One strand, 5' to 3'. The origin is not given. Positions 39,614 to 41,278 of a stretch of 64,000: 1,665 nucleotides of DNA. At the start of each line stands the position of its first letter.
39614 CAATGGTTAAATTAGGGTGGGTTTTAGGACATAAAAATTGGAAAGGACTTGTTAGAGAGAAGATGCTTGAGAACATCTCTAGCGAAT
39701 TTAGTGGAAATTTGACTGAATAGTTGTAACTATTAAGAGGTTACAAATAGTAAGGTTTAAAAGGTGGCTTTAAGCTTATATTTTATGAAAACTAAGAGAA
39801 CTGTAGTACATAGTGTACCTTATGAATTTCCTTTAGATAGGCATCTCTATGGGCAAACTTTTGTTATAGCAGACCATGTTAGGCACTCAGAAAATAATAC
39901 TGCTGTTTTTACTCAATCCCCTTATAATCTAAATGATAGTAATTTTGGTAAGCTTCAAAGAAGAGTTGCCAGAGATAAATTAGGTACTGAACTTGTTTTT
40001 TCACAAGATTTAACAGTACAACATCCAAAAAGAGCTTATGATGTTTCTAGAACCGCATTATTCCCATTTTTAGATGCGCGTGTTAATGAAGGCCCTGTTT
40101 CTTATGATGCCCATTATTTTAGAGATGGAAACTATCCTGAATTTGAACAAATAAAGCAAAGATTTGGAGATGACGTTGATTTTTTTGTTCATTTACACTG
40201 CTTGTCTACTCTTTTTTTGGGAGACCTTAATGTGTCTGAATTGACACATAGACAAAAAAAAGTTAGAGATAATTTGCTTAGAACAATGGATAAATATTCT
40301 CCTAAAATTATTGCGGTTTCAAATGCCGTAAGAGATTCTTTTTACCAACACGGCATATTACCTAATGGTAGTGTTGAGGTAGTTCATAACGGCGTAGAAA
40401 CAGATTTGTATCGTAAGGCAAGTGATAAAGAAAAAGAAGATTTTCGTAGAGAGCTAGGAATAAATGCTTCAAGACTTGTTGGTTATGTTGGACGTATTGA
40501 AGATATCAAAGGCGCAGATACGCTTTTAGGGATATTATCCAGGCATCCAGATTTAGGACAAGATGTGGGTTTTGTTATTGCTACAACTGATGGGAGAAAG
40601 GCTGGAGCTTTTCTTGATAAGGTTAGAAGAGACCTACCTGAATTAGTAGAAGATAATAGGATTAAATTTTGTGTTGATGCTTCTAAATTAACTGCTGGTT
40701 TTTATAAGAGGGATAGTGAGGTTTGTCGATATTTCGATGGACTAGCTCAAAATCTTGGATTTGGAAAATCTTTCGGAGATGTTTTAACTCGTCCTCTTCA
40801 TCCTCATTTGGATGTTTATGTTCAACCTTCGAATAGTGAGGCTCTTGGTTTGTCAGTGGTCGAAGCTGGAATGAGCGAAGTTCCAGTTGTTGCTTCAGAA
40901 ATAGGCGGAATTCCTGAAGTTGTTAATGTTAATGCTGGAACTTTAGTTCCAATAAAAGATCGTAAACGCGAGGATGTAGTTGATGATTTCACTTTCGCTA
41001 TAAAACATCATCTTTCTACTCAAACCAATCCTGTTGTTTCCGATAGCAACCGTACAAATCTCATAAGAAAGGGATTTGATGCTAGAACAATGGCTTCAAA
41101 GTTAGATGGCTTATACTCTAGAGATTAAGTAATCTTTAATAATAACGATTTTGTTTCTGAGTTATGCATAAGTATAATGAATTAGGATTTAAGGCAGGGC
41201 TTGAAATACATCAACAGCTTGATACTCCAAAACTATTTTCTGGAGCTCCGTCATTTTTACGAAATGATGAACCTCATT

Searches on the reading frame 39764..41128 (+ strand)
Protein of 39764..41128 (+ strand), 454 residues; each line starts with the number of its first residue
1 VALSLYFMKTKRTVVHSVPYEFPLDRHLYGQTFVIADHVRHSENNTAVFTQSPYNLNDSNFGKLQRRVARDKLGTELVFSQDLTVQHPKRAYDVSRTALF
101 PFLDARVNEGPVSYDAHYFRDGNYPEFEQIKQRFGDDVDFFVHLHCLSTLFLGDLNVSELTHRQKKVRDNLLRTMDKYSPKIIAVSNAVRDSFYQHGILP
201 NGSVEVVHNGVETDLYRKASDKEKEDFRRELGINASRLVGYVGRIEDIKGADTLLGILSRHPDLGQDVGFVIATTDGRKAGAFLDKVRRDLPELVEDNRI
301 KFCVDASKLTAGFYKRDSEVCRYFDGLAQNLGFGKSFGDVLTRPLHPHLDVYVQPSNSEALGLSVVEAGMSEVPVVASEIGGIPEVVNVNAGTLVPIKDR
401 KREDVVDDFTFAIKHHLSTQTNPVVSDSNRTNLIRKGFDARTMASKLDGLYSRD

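Call 4: search_protein_families(library=pfam, proteins=[window:39764-41128:+])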
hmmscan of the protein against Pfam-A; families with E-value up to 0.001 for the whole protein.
window:39764-41128:+ (454 aa): 3 families
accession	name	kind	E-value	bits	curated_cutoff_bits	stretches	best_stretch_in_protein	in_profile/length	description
PF00534.26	Glycos_transf_1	-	1.4e-13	51.2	26.4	1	349-399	93-144/172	Glycosyl transferases group 1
PF13692.12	Glyco_trans_1_4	-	7.2e-12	46.2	27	1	342-399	70-128/142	Glycosyl transferases group 1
PF13439.12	Glyco_transf_4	-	1.6e-06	28.6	28.5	1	161-214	116-169/170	Glycosyltransferase Family 4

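Call 5: search_protein_families(library=ncbifam, proteins=[window:39764-41128:+])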
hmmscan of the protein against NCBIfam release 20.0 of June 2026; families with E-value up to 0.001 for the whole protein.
window:39764-41128:+ (454 aa): 18 families
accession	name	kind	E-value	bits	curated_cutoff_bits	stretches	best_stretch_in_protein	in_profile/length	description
TIGR02149.1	glgA_Coryne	subfamily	2.4e-22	79.6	302.4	2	177-272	143-237/391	glycogen synthase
TIGR03088.1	stp2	hypoth_equivalog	2.3e-14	53.2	409.05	1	348-452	272-371/374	TIGR03088 family PEP-CTERM/XrtA system glycosyltransferase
TIGR03449.1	mycothiol_MshA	equivalog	3.1e-13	49.4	462.5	2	201-275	187-261/406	D-inositol-3-phosphate glycosyltransferase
TIGR03999.1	thiol_BshA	equivalog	1.6e-12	47.1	273.7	1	348-400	272-325/375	N-acetyl-alpha-D-glucosaminyl L-malate synthase BshA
TIGR04157.1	glyco_rSAM_CFB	subfamily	1.9e-11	43.6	400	1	174-256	165-247/406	TIGR04157 family glycosyltransferase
NF047684.1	TeichurnBiosyTuaC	equivalog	8.1e-11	41.5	550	1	350-452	291-387/391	teichuronic acid biosynthesis protein TuaC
TIGR04047.1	MSMEG_0565_glyc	hypoth_equivalog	2.3e-10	40.1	259.85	1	181-260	141-217/373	MSMEG_0565 family glycosyltransferase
NF053787.1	GlcN_PG_synth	equivalog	9e-10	37.9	480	1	350-400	263-313/361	N-acetylglucosaminyl phosphatidylglycerol synthase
NF041876.1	EPS_EpsE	equivalog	2.1e-09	37.1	400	1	350-401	297-349/389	exopolysaccharide biosynthesis GT4 family glycosyltransferase EpsE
TIGR04063.1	stp3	hypoth_equivalog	3e-08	33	442.05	1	153-262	128-239/397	TIGR04063 family PEP-CTERM/XrtA system glycosyltransferase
NF012028.0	PRK15484.1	subfamily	6.6e-07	28.7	618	1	180-272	141-229/380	lipopolysaccharide N-acetylglucosaminyltransferase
NF038295.1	EPS_HpsP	equivalog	1.3e-06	27.7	550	0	348-417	287-354/388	hormogonium polysaccharide biosynthesis glycosyltransferase HpsP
NF038298.1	EPS_HpsO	equivalog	8.7e-06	24.7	575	0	359-400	299-339/388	hormogonium polysaccharide biosynthesis glycosyltransferase HpsO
TIGR02095.1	glgA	subfamily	9.8e-06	24.5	328.45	0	219-272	274-328/477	glycogen/starch synthase, ADP-glucose type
TIGR02470.1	sucr_synth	equivalog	1.1e-05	23.8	810.4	1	343-405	638-702/784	sucrose synthase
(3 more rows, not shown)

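Call 7: find_homologous_proteins(query=window:39764-41128:+)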
Query window:39764-41128:+ (454 aa): 547 proteins with E <= 0.001 among 8000 candidates; the best 120 are listed.
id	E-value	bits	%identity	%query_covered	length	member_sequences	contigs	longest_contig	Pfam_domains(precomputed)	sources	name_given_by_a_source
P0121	0.0e+0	1026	100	100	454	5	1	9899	PF00534.27,PF13439.13,PF13692.13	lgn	-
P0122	3.3e-264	895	87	98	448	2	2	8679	PF00534.27,PF13439.13,PF13692.13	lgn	-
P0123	4.4e-186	637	62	98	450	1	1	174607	PF00534.27,PF13439.13,PF13692.13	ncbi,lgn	ncbi:MAG: glycosyltransferase family 4 protein [Candidatus Pacearchaeota archaeon]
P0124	2.4e-176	605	62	97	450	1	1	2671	PF00534.27,PF13439.13,PF13692.13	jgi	jgi:glycosyltransferase involved in cell wall biosynthesis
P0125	4.5e-129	449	50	98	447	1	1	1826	PF00534.27,PF13692.13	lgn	-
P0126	2.8e-100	354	41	98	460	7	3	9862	PF00534.27,PF13439.13,PF13692.13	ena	-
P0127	2.7e-91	325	49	76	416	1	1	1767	PF00534.27,PF13692.13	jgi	jgi:glycosyltransferase involved in cell wall biosynthesis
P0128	6.0e-84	301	39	96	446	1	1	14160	PF00534.27,PF13439.13,PF20706.4,PF13692.13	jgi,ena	-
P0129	1.2e-69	253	33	96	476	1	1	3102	PF00534.27,PF20706.4,PF13692.13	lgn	-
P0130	6.9e-25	106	31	83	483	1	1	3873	PF00534.27,PF13692.13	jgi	jgi:glycosyltransferase involved in cell wall biosynthesis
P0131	1.8e-15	75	31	60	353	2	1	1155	PF00534.27,PF13477.13,PF13579.13,PF13524.13,PF13439.13,PF20706.4,PF13692.13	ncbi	ncbi:MAG: glycosyltransferase, partial [Nitrososphaera sp.]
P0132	4.2e-12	64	31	50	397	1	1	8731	PF00534.27,PF13579.13,PF13524.13,PF13439.13,PF20706.4,PF13692.13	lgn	-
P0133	1.7e-11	62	32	55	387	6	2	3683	PF00534.27,PF13579.13,PF13524.13,PF13439.13,PF20706.4,PF13692.13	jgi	-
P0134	9.6e-11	59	31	50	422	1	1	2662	PF00534.27,PF13477.13,PF13579.13,PF13524.13,PF13439.13,PF20706.4,PF13692.13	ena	-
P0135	1.8e-10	58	46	15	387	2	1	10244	PF00534.27,PF13579.13,PF13524.13,PF13439.13,PF20706.4,PF13692.13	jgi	jgi:starch synthase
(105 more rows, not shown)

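Call 16: search_solved_structures(query=window:39764-41128:+, show_alignments=1, max_evalue=0.01)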
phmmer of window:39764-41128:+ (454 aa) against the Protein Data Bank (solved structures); distinct sequences matched with E-value up to 0.01: 8.
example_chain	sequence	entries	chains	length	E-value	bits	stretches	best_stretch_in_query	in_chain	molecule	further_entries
3c4q_A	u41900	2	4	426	1.7e-10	43.5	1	188-303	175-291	Predicted glycosyltransferases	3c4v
3c48_A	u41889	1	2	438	1.9e-10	43.4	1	188-303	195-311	Predicted glycosyltransferases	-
6tvp_A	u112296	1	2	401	2.7e-10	42.9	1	173-261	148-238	Alpha-maltose-1-phosphate synthase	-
4xso_B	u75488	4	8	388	3.8e-06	29.2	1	174-303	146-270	Alr3699 protein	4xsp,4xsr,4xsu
5d00_A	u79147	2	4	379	0.00039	22.6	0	349-399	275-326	N-acetyl-alpha-D-glucosaminyl L-malate synthase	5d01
6kih_A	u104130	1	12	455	0.00089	21.4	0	346-400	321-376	Tll1590 protein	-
2jjm_A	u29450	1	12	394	0.0015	20.6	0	350-397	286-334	GLYCOSYL TRANSFERASE, GROUP 1 FAMILY PROTEIN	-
3mbo_A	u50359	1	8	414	0.0018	20.4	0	350-397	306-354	Glycosyltransferase, group 1 family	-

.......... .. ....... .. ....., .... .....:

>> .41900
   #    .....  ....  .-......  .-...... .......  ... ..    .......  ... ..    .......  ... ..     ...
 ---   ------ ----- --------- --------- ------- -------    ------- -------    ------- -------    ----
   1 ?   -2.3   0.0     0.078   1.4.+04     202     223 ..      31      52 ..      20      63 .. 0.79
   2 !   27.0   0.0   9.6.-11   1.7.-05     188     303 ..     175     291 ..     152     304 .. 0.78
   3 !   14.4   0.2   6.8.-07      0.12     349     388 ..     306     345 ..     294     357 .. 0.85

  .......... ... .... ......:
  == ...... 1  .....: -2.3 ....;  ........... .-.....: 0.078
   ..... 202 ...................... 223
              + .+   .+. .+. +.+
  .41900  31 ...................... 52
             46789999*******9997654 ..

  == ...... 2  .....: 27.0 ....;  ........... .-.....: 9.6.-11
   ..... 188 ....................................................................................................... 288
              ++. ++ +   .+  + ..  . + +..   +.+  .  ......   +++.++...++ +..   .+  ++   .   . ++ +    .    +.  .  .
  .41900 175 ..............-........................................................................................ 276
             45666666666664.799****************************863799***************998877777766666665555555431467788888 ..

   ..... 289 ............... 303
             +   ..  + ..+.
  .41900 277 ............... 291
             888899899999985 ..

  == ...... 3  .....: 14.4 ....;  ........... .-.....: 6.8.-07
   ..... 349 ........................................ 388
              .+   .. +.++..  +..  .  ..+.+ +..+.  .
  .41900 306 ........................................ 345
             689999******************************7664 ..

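Call 31: find_encoding_contigs(protein=P0128, flank=7000, max_places=1)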
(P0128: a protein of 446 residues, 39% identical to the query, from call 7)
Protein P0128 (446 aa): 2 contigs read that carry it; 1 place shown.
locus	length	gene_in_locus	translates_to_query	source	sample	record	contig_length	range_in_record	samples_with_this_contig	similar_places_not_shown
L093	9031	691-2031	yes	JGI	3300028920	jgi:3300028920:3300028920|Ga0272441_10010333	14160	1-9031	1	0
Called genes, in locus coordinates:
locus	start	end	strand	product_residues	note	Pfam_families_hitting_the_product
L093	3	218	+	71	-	?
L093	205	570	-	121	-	PF06210:DUF1003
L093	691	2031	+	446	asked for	PF13439:Glyco_transf_4 (weak), PF20706:GT4-conflict (faint), PF13692:Glyco_trans_1_4, PF00534:Glycos_transf_1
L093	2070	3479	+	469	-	PF02934:GatB_N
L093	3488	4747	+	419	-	PF01336:tRNA_anti-codon, PF00152:tRNA-synt_2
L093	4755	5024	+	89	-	-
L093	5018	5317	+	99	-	PF01817:CM_2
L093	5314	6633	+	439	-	PF01425:Amidase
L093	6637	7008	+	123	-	PF01201:Ribosomal_S8e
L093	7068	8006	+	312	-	PF08271:Zn_Ribbon_TF, PF00382:TFIIB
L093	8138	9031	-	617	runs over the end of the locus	-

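Call 32: find_encoding_contigs(protein=P0126, flank=7000, max_places=1)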
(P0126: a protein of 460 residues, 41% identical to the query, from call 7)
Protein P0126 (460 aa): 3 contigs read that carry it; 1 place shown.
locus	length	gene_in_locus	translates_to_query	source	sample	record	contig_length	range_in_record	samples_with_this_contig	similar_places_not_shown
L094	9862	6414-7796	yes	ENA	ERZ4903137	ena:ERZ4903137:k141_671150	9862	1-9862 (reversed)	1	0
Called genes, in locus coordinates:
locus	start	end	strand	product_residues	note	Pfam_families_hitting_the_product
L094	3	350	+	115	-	?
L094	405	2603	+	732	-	PF09826:Beta_propel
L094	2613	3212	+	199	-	PF12840:HTH_20, PF01022:HTH_5 (weak)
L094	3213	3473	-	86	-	PF00892:EamA (weak)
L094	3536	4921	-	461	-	PF02934:GatB_N, PF02637:GatB_Yqey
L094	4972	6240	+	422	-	PF18195:GatD_N, PF00710:Asparaginase, PF17763:Asparaginase_C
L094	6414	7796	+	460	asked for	PF13439:Glyco_transf_4 (faint), PF00534:Glycos_transf_1, PF13692:Glyco_trans_1_4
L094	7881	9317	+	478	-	PF02934:GatB_N, PF02637:GatB_Yqey (weak)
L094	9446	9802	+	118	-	-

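Call 34: find_encoding_contigs(protein=P0129, flank=5000, max_places=1)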
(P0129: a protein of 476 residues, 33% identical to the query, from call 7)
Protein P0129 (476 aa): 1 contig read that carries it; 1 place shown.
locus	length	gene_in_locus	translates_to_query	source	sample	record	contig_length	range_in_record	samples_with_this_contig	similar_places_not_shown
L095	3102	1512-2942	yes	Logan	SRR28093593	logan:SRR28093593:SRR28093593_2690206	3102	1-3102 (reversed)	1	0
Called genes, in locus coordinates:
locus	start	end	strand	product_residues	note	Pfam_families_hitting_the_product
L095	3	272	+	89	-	?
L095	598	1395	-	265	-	PF00239:Resolvase, PF07508:Recombinase (faint)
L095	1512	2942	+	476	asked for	PF20706:GT4-conflict (faint), PF00534:Glycos_transf_1, PF13692:Glyco_trans_1_4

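Call 35: find_encoding_contigs(protein=P0130, flank=5000, max_places=1)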
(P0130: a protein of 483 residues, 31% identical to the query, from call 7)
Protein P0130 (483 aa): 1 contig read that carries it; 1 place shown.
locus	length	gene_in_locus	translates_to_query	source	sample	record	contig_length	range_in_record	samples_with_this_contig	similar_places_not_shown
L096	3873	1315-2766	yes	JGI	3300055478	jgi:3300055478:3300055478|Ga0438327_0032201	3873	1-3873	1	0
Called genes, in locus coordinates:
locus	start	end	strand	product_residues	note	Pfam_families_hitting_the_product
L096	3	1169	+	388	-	?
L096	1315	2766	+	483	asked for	PF13692:Glyco_trans_1_4, PF00534:Glycos_transf_1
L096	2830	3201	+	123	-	-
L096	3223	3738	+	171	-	PF03692:CxxCxxCC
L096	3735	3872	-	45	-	?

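Call 39: find_homologous_proteins(query=A2, max_evalue=1e-15)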
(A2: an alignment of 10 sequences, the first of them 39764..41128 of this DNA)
Query A2 (10 sequences) (454 aa, profile of the alignment): 66 proteins with E <= 1e-15 among 8000 candidates.
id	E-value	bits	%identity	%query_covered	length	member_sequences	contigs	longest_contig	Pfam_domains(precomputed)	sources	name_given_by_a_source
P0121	1.7e-210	718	100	100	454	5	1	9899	PF00534.27,PF13439.13,PF13692.13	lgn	-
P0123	1.6e-209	715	62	98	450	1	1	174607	PF00534.27,PF13439.13,PF13692.13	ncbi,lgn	ncbi:MAG: glycosyltransferase family 4 protein [Candidatus Pacearchaeota archaeon]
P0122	3.6e-209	713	87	98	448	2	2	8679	PF00534.27,PF13439.13,PF13692.13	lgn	-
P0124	2.8e-208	710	62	97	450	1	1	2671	PF00534.27,PF13439.13,PF13692.13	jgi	jgi:glycosyltransferase involved in cell wall biosynthesis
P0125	1.8e-207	708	50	98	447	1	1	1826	PF00534.27,PF13692.13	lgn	-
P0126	5.7e-201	686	41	98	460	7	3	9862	PF00534.27,PF13439.13,PF13692.13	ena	-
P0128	5.7e-185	634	39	96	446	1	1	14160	PF00534.27,PF13439.13,PF20706.4,PF13692.13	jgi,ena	-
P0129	6.9e-180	617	33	96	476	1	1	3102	PF00534.27,PF20706.4,PF13692.13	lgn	-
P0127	1.1e-166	573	49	76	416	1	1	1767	PF00534.27,PF13692.13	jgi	jgi:glycosyltransferase involved in cell wall biosynthesis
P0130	2.3e-134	467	31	83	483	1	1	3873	PF00534.27,PF13692.13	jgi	jgi:glycosyltransferase involved in cell wall biosynthesis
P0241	2.3e-78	282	29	87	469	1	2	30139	PF00534.27,PF13439.13,PF13692.13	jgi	jgi:glycosyltransferase involved in cell wall biosynthesis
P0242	1.8e-76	276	28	84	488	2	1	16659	PF00534.27,PF13692.13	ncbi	-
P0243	5.4e-75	271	27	87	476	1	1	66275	PF00534.27,PF13692.13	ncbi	ncbi:MAG: glycosyltransferase [Candidatus Micrarchaeia archaeon]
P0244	4.4e-73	265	28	87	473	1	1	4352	PF00534.27,PF13692.13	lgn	-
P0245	1.9e-72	263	30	50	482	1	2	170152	PF00534.27,PF13692.13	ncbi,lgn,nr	ncbi:glycosyltransferase [Candidatus Micrarchaeota archaeon]|nr:glycosyltransferase [Candidatus Micr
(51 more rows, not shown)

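Call 40: find_encoding_contigs(protein=P0245, flank=6000, max_places=1)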
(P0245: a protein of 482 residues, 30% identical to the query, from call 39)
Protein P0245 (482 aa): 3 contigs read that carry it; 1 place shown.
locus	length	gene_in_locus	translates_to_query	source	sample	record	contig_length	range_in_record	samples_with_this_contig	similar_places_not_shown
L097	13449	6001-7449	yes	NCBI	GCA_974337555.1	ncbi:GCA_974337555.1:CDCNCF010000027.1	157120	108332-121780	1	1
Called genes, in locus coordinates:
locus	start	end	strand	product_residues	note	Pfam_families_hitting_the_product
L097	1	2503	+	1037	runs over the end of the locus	PF22627:AglB_core-like (weak)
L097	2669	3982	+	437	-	PF18195:GatD_N, PF00710:Asparaginase, PF17763:Asparaginase_C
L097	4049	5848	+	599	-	PF02934:GatB_N, PF02938:GAD, PF02637:GatB_Yqey (faint)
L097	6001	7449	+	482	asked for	PF00534:Glycos_transf_1, PF13692:Glyco_trans_1_4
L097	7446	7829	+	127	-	-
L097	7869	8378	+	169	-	PF03692:CxxCxxCC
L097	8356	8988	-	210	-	PF00156:Pribosyltran, PF15609:PRTase_2 (faint), PF14681:UPRTase (weak)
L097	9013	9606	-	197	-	-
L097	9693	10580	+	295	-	-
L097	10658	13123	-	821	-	PF00521:DNA_topoisoIV, PF03989:DNA_gyraseA_C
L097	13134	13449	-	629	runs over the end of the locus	PF02518:HATPase_c, PF00204:DNA_gyraseB, PF01751:Toprim, PF00986:DNA_gyraseB_C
